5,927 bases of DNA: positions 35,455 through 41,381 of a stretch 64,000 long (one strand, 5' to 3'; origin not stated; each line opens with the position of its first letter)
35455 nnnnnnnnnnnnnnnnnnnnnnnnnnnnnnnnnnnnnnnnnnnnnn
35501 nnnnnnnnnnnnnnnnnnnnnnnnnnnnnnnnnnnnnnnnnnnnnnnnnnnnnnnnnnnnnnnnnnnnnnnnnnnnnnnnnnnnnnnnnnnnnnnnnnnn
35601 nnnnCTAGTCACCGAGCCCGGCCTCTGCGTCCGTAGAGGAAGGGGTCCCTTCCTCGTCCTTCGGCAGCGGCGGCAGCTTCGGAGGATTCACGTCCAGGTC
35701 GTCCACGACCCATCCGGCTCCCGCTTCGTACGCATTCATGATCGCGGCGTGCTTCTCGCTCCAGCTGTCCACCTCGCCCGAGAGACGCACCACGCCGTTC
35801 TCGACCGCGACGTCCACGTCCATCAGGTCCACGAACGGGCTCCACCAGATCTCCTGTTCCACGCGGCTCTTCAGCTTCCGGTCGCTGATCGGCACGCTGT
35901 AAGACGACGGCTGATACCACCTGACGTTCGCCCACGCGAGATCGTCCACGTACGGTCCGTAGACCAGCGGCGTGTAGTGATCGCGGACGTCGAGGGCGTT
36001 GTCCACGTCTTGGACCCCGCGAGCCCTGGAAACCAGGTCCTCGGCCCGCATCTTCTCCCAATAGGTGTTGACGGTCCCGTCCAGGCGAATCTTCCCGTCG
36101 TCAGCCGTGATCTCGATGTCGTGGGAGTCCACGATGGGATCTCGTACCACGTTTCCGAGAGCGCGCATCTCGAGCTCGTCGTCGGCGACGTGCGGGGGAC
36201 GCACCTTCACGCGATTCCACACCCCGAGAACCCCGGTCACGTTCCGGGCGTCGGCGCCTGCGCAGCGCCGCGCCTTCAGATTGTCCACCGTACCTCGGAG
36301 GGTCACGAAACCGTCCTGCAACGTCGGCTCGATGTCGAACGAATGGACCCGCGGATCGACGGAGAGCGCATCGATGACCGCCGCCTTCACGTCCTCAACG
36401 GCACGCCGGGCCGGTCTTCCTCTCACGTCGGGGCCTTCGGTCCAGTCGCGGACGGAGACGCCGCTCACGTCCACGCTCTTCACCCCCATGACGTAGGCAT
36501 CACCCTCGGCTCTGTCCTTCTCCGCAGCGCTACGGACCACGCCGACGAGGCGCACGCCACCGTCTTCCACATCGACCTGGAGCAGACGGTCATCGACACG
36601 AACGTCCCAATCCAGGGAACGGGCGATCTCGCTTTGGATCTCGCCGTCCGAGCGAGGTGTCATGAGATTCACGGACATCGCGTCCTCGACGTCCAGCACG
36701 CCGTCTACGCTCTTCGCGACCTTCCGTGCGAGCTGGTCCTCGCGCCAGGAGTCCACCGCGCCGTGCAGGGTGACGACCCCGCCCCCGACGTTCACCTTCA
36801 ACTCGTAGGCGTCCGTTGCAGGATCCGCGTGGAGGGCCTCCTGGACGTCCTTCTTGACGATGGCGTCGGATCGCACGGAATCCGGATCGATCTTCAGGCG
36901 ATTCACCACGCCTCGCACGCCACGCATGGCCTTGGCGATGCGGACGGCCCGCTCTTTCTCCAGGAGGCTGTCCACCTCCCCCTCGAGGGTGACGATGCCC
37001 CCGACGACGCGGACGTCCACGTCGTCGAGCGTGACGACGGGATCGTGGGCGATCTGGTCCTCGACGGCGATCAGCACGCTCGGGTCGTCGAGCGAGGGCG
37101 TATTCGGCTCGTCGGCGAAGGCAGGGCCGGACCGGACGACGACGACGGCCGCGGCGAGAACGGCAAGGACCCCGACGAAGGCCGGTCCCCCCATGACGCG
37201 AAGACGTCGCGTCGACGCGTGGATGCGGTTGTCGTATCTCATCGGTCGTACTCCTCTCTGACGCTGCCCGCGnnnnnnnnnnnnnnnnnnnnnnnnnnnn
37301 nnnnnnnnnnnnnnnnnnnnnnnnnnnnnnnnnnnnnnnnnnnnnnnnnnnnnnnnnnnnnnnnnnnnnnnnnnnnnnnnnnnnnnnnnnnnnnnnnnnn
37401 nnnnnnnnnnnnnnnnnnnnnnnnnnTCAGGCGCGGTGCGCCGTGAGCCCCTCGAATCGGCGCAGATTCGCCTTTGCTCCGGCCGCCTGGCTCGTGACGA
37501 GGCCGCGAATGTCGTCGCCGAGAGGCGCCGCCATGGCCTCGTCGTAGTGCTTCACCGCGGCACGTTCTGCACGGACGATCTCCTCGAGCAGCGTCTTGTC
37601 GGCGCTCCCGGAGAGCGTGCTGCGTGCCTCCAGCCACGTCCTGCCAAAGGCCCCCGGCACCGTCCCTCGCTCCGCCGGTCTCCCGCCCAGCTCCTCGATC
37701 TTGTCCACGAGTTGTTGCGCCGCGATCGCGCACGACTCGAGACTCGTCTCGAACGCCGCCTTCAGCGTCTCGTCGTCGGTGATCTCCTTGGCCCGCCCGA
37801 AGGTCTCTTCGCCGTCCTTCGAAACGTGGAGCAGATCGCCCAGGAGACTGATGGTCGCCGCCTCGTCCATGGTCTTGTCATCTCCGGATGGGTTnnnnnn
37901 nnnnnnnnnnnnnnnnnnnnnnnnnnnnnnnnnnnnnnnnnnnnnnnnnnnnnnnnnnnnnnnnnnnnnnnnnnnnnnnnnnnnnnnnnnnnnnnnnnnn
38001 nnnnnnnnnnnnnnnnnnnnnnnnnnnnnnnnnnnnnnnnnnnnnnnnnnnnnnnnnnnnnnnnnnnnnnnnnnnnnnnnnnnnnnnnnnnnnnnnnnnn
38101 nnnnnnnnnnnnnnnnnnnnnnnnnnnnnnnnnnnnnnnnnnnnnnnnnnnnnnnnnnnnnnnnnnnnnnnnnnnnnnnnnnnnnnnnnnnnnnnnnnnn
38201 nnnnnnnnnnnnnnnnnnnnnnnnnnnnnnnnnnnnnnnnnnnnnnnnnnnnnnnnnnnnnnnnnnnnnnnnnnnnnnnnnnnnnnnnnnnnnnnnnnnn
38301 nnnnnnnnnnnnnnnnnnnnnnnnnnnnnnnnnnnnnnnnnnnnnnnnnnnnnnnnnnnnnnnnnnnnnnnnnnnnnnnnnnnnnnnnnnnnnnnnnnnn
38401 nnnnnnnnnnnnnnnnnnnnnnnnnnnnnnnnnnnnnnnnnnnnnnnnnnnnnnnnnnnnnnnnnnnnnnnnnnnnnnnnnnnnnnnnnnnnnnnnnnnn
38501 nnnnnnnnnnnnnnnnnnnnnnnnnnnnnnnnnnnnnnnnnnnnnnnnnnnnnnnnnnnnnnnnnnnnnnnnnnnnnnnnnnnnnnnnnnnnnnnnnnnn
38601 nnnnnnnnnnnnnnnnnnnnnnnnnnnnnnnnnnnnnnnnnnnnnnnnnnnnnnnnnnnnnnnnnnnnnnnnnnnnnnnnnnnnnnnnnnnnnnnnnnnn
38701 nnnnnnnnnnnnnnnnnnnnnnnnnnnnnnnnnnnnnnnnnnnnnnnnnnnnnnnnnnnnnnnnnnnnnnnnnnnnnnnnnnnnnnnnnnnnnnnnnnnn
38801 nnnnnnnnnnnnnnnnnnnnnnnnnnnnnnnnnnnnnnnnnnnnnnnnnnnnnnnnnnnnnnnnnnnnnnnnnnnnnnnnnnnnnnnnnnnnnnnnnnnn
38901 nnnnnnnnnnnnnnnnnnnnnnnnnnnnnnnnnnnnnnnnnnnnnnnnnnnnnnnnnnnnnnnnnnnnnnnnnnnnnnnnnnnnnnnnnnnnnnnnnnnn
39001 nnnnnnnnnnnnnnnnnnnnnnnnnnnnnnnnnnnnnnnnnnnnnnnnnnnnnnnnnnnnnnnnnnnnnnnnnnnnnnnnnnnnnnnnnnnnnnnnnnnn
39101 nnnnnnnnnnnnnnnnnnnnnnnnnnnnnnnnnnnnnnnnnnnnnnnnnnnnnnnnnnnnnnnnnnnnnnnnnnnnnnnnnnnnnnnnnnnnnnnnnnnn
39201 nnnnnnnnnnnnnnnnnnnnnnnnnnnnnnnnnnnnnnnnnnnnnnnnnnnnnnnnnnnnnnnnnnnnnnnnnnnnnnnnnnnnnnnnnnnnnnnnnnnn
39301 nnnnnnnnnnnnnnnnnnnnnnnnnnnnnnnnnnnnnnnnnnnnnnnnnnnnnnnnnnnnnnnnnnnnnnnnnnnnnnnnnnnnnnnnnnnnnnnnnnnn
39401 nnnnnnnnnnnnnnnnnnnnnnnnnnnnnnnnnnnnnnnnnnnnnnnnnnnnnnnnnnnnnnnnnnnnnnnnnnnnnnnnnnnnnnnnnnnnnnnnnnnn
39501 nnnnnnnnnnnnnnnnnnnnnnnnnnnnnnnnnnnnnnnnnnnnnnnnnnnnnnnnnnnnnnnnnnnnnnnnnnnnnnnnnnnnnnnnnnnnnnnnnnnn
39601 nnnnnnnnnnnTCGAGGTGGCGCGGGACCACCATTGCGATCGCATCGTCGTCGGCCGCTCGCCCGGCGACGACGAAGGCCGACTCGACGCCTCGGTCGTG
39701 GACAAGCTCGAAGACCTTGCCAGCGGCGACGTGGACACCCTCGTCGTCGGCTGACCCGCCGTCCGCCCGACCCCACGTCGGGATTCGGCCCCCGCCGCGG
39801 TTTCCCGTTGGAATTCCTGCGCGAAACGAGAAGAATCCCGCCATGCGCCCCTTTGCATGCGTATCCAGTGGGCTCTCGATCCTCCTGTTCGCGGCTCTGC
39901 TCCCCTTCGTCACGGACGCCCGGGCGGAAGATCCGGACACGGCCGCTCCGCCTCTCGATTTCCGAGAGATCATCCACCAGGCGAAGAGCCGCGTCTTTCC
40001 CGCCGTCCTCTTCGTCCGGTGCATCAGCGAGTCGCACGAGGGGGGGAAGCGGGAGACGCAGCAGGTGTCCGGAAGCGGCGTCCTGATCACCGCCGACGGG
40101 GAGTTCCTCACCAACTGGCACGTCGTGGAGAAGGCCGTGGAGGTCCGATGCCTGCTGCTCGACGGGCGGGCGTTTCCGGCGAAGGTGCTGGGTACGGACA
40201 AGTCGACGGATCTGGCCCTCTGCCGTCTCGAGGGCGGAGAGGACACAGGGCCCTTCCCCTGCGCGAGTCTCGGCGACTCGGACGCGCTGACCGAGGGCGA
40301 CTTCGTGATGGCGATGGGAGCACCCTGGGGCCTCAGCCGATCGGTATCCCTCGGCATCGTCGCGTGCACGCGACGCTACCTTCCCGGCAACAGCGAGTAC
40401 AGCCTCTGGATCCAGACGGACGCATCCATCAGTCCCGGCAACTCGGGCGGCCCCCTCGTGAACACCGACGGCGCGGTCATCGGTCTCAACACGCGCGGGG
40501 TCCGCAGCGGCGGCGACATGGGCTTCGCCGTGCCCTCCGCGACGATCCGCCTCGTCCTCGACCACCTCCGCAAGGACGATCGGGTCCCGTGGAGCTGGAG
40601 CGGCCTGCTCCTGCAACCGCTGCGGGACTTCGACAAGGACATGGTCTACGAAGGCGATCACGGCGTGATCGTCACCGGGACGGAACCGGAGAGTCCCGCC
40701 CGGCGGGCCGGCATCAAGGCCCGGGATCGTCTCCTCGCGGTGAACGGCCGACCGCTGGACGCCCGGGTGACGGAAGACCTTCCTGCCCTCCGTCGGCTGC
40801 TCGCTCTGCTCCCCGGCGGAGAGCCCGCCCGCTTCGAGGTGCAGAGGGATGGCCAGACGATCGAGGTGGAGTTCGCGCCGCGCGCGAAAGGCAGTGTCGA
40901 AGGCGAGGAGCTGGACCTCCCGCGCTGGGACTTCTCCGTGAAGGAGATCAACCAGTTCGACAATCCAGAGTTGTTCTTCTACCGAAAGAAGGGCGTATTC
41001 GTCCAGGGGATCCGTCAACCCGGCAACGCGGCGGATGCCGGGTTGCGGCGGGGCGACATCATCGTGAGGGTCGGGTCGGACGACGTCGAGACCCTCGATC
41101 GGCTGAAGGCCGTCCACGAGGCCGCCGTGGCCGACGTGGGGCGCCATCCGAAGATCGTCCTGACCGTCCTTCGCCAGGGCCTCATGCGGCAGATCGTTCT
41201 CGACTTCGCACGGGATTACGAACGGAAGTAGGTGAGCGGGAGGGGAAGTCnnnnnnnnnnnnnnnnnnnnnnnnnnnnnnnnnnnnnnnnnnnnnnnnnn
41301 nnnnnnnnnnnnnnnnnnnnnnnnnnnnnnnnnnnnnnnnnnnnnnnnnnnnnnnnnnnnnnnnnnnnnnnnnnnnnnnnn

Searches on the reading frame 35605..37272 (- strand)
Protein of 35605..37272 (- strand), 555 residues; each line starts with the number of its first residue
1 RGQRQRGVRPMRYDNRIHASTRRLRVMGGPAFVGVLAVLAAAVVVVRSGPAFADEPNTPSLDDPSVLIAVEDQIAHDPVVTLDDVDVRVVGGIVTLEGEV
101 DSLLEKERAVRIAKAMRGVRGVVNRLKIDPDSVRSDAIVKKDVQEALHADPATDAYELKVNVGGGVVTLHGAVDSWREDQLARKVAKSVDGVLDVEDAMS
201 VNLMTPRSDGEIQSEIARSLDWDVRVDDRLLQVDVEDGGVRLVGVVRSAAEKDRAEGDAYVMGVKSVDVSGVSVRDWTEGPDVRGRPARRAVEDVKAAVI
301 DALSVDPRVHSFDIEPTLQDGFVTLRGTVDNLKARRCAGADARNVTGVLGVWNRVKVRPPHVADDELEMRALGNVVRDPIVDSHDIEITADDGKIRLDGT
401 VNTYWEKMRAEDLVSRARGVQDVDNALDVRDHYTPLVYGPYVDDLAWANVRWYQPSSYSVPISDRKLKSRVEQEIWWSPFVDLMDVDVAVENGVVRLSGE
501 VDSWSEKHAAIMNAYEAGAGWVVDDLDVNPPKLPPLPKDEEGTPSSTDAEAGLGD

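Call 65: search_protein_families(library=pfam, proteins=[window:35605-37272:-], max_evalue=0.00001)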
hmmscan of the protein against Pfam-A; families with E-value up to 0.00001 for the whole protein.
window:35605-37272:- (555 aa): 1 family
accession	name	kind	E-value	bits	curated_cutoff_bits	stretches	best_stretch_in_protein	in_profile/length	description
PF04972.22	BON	-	2.1e-68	227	27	6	70-129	9-68/69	BON domain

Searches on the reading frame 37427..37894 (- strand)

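Call 66: search_protein_families(library=pfam, proteins=[window:37427-37894:-], max_evalue=0.00001)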
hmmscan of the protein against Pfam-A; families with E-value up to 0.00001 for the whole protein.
window:37427-37894:- (155 aa): 1 family
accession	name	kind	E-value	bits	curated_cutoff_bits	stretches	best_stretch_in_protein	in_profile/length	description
PF09537.16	DUF2383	-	4.2e-23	82.1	30.8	1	14-122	2-110/111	Domain of unknown function (DUF2383)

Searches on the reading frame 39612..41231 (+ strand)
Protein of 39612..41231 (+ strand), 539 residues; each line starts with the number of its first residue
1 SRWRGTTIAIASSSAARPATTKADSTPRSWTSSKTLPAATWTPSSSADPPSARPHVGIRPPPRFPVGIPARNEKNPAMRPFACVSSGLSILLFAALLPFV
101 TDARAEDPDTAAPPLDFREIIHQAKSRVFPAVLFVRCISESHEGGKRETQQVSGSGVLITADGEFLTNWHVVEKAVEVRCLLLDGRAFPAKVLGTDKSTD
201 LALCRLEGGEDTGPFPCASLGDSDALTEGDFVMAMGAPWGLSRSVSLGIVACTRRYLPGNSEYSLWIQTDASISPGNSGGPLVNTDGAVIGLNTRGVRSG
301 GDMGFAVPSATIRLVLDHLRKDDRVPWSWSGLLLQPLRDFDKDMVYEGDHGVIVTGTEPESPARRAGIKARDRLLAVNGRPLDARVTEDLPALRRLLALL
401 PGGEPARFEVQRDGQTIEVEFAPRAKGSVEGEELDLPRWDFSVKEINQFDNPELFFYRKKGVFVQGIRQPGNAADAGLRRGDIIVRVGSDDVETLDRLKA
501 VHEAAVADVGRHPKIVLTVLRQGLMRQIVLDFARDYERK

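Call 66: search_protein_families(library=pfam, proteins=[window:39612-41231:+], max_evalue=0.00001)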
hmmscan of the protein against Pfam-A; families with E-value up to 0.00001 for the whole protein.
window:39612-41231:+ (539 aa): 5 families
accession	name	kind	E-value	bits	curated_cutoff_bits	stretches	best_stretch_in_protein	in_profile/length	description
PF13365.12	Trypsin_2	-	3.9e-31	109.2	27.6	1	154-292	1-144/144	Trypsin-like peptidase domain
PF17820.7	PDZ_6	-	2.9e-17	62.6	27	1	353-412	1-54/54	PDZ domain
PF13180.12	PDZ_2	-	2.8e-14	53.6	27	1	347-420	12-77/80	PDZ domain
PF00595.29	PDZ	-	9.2e-14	52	23.2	0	341-384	23-59/81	PDZ domain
PF00089.32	Trypsin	-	8.2e-12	45.8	20.6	1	153-312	26-216/220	Trypsin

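Call 67: find_homologous_proteins(query=window:39612-41231:+, max_evalue=1e-30)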
Query window:39612-41231:+ (539 aa): 4141 proteins with E <= 1e-30 among 8000 candidates; the best 120 are listed.
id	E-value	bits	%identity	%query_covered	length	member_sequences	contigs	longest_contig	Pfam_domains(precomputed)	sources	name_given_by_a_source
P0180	0.0e+0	1044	100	86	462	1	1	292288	PF13365.13,PF17820.8,PF00595.30,PF13180.13,PF00089.33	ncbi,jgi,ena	jgi:serine protease Do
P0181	5.6e-223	760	78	79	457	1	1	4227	PF13365.13,PF17820.8,PF00595.30,PF13180.13,PF00089.33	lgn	-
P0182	3.3e-189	648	63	83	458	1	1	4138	PF13365.13,PF17820.8,PF00595.30,PF13180.13,PF00089.33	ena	-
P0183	3.4e-188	645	64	84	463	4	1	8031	PF13365.13,PF17820.8,PF00595.30,PF13180.13,PF00089.33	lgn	-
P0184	4.9e-187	641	62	84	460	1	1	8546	PF13365.13,PF17820.8,PF00595.30,PF13180.13,PF10459.16,PF00089.33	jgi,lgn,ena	-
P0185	9.7e-187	640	64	80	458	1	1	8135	PF13365.13,PF17820.8,PF00595.30,PF13180.13,PF00089.33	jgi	jgi:serine protease Do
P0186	2.3e-186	639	63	85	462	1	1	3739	PF13365.13,PF17820.8,PF00595.30,PF13180.13,PF00089.33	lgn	-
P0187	5.6e-186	638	64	81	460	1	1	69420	PF13365.13,PF17820.8,PF00595.30,PF13180.13,PF00089.33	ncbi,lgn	-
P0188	1.5e-185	636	63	80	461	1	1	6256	PF13365.13,PF17820.8,PF00595.30,PF13180.13,PF00089.33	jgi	jgi:serine protease Do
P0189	2.1e-185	636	64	79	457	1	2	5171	PF13365.13,PF17820.8,PF00595.30,PF13180.13,PF00089.33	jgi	jgi:serine protease Do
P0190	2.9e-185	635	63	84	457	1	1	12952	PF13365.13,PF17820.8,PF00595.30,PF13180.13,PF00089.33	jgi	jgi:serine protease Do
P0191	3.5e-185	635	63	83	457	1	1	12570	PF13365.13,PF17820.8,PF00595.30,PF13180.13,PF00089.33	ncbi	-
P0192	4.9e-185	634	65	79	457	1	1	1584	PF13365.13,PF17820.8,PF00595.30,PF13180.13,PF00089.33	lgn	-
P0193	1.5e-184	633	64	79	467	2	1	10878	PF13365.13,PF17820.8,PF00595.30,PF13180.13,PF00089.33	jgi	-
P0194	1.9e-184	632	61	86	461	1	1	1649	PF13365.13,PF17820.8,PF00595.30,PF13180.13,PF00089.33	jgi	jgi:serine protease Do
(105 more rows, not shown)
